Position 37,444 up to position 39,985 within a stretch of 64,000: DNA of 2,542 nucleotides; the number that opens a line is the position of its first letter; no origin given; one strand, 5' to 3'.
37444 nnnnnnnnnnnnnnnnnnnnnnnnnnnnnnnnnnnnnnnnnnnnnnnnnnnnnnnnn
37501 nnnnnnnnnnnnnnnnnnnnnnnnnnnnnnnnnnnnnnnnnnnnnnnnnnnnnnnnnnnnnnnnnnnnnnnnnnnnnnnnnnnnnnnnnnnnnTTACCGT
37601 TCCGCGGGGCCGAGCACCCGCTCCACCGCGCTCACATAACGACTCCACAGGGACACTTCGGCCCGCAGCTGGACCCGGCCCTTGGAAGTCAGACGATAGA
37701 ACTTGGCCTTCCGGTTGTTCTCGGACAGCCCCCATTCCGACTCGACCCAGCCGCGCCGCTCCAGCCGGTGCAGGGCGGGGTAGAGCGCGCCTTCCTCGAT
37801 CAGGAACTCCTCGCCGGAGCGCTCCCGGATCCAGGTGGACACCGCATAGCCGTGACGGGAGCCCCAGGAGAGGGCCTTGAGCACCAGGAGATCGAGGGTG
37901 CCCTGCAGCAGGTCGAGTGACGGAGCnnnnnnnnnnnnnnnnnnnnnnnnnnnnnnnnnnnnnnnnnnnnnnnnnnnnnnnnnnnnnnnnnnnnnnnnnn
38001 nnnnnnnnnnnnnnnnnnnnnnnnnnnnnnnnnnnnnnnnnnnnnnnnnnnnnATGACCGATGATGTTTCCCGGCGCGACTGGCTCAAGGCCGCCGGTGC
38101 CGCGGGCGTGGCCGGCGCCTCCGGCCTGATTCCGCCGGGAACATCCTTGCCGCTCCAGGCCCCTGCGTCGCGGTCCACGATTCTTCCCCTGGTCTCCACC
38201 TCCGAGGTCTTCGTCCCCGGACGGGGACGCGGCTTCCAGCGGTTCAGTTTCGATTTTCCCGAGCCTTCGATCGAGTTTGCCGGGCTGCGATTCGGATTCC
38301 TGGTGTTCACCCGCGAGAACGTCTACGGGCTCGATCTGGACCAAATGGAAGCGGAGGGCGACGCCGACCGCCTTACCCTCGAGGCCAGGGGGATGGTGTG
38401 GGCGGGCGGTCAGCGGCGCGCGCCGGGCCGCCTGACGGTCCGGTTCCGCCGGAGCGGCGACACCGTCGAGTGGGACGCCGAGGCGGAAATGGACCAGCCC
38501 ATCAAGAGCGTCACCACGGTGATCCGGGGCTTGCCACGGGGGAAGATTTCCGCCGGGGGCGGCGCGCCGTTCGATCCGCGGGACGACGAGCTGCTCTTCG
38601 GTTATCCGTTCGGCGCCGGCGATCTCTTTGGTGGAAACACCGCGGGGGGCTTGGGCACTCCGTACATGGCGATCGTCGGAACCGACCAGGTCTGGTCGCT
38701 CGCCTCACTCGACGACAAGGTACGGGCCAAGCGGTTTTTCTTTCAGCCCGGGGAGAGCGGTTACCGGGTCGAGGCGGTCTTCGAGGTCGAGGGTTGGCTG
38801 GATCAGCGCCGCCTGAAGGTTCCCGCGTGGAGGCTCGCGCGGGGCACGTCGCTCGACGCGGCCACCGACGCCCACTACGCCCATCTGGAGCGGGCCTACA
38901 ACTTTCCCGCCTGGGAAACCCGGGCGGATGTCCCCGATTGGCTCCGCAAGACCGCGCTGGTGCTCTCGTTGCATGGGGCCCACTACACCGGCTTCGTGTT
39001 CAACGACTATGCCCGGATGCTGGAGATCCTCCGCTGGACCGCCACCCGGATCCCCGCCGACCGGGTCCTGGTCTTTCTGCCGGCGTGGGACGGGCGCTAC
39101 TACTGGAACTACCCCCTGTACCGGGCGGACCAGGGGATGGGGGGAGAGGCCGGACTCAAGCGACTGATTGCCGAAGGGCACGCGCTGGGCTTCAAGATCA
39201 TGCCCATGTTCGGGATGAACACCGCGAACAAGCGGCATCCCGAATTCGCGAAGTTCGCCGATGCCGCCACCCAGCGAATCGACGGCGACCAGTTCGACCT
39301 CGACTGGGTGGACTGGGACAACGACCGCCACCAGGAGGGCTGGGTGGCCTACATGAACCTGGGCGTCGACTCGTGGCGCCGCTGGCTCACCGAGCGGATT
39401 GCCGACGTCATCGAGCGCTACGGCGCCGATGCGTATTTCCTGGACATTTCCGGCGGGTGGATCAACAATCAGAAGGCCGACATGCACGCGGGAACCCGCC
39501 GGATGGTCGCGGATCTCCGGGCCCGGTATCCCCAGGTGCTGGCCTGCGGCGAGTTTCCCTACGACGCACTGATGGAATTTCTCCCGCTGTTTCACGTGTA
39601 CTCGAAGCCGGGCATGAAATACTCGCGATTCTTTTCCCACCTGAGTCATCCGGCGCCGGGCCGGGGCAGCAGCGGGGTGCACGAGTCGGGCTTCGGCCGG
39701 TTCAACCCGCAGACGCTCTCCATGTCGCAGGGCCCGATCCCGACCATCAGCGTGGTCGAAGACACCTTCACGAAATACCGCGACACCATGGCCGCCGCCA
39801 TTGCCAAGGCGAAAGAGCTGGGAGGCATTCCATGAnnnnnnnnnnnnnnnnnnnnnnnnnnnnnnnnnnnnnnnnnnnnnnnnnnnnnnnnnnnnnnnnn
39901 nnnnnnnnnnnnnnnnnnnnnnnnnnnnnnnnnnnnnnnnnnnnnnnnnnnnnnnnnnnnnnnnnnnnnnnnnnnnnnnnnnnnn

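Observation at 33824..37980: Three-gene module PadR - ADOP permease - lipoprotein serine hydrolase with ATGA stop/start coupling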

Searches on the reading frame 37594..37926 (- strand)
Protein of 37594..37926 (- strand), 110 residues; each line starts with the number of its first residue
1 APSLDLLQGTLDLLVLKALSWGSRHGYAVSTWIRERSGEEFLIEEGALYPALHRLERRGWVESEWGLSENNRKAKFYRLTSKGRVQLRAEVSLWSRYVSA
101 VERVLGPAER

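Call 3: search_protein_families(library=pfam, proteins=[window:37594-37926:-], max_evalue=0.01)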
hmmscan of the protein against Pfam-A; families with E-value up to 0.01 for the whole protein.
window:37594-37926:- (110 aa): 4 families
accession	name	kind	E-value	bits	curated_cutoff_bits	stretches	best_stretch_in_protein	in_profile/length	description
PF03551.20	PadR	-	2.7e-20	72.6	27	1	15-88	1-74/75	Transcriptional regulator PadR-like family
PF13463.12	HTH_27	-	0.00099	19.8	22.2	1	50-83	37-68/68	Winged helix DNA-binding domain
PF07848.18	PaaX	-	0.0023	18.6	24.8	1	39-83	31-70/70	PaaX-like protein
PF13601.12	HTH_34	-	0.0077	16.8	27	0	44-97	27-79/80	Winged helix DNA-binding domain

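Call 4: search_protein_families(library=ncbifam, proteins=[window:37594-37926:-], max_evalue=0.01)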
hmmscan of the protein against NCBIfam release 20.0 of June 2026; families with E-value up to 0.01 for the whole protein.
window:37594-37926:- (110 aa): 6 families
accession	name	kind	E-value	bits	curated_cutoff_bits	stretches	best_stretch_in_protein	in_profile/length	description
TIGR03433.1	padR_acidobact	paralog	6e-41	138.6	101.8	1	7-106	1-100/101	PadR family transcriptional regulator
NF006931.0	PRK09416.1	equivalog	1.3e-15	57.7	112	1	14-89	47-117/135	PadR family transcriptional regulator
NF053635.1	TransRegRv3488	equivalog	5.8e-08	32.9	140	1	29-91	23-85/98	Rv3488 family transcriptional regulator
NF041230.1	BagL_FevM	exception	0.00095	19.2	230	1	43-106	66-127/145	MarR family transcriptional regulator BagL/FevM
TIGR02719.1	repress_PhaQ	equivalog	0.0011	19.3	139.35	1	20-92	35-104/138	poly-beta-hydroxybutyrate-responsive repressor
NF052638.1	TransRegOhrRVib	equivalog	0.0046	16.7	200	1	37-88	57-105/141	transcriptional regulator OhrR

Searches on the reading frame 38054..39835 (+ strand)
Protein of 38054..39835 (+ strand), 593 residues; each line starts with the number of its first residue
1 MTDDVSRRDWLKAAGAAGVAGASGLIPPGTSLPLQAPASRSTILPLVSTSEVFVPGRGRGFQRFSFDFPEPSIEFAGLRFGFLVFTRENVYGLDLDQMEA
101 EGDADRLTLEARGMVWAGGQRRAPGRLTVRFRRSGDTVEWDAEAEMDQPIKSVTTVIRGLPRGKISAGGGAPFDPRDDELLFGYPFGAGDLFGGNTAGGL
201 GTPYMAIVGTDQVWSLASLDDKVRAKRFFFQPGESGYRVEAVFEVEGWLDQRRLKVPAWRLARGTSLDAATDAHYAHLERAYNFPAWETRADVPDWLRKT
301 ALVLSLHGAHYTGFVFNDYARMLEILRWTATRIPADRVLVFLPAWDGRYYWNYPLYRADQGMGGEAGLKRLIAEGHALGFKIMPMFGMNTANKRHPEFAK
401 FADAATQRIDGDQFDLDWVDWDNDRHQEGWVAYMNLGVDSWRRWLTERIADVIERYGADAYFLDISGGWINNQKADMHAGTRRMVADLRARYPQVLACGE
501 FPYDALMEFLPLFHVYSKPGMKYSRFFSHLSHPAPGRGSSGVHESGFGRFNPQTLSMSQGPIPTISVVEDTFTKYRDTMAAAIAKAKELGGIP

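Call 3: search_protein_families(library=pfam, proteins=[window:38054-39835:+], max_evalue=0.01)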
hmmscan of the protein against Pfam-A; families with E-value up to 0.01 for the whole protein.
window:38054-39835:+ (593 aa): 1 family
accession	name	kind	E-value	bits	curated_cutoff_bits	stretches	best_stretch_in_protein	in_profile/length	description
PF13199.12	Glyco_hydro_66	-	0.0092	15.1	23.7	0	368-477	164-270/546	Glycosyl hydrolase family 66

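Call 4: search_protein_families(library=ncbifam, proteins=[window:38054-39835:+], max_evalue=0.01)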
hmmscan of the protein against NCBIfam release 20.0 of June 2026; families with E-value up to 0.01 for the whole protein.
window:38054-39835:+ (593 aa): 1 family
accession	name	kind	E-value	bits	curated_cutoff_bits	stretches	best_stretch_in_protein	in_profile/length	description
TIGR01409.1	TAT_signal_seq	domain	0.00017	21.8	16.7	1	5-31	1-22/29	twin-arginine translocation signal domain-containing protein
